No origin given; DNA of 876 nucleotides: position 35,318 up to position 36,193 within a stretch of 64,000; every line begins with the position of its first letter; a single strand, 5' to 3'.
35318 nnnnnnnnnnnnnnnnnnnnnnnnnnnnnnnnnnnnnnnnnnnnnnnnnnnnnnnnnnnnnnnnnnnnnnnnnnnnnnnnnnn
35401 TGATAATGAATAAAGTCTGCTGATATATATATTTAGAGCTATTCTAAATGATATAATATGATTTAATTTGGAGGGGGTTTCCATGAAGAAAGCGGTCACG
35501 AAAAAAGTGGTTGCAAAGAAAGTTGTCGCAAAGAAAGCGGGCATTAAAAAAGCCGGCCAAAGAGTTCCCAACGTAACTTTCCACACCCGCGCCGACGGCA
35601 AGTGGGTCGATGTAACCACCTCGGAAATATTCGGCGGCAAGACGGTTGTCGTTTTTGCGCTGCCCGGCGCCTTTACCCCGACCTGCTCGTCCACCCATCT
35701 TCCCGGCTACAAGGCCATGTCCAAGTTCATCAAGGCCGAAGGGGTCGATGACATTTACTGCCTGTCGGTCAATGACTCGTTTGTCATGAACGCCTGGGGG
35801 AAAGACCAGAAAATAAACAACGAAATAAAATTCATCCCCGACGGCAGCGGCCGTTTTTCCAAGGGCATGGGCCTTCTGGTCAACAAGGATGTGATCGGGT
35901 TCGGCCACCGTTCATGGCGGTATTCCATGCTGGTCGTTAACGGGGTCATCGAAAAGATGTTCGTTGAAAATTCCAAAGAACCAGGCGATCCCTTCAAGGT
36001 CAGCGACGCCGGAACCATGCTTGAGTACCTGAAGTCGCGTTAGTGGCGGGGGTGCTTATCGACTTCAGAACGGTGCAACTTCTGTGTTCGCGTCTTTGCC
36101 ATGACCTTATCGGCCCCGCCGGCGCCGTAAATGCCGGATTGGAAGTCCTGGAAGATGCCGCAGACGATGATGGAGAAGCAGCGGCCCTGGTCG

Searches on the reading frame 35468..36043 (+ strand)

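Call 3: search_protein_families(library=pfam, proteins=[window:35468-36043:+], max_evalue=0.01)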
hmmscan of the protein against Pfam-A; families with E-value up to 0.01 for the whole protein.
window:35468-36043:+ (191 aa): 3 families
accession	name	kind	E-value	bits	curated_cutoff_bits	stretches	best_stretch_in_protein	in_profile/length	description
PF08534.16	Redoxin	-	1.2e-30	106.7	26.6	1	28-185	1-148/148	Redoxin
PF00578.27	AhpC-TSA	-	1.6e-09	38.2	26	1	30-140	2-104/124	AhpC/TSA family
PF07382.16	HC2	-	0.0074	16.8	40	1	7-28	92-113/194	Histone H1-like nucleoprotein HC2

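Call 8: search_protein_families(library=ncbifam, proteins=[window:35468-36043:+], max_evalue=0.001)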
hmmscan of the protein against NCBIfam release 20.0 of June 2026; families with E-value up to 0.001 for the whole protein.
window:35468-36043:+ (191 aa): 6 families
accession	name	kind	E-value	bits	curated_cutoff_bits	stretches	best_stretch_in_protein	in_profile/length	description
TIGR03137.1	AhpC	equivalog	9.3e-08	32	272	1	33-141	8-115/187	alkyl hydroperoxide reductase subunit C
NF009668.0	PRK13189.1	equivalog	1e-07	31.4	211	1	23-139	6-120/224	peroxiredoxin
NF040737.1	peroxi_PrxU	equivalog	3.5e-07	30.2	270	1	11-136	20-147/233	thioredoxin-dependent peroxiredoxin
NF009670.0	PRK13191.1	equivalog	7.5e-05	22.3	374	1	29-138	9-116/215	putative peroxiredoxin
NF009669.0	PRK13190.1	equivalog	0.00035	19.8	261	1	28-116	4-85/203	putative peroxiredoxin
NF006960.0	PRK09437.1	equivalog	0.0004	20.3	140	1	28-167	5-138/156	thioredoxin-dependent thiol peroxidase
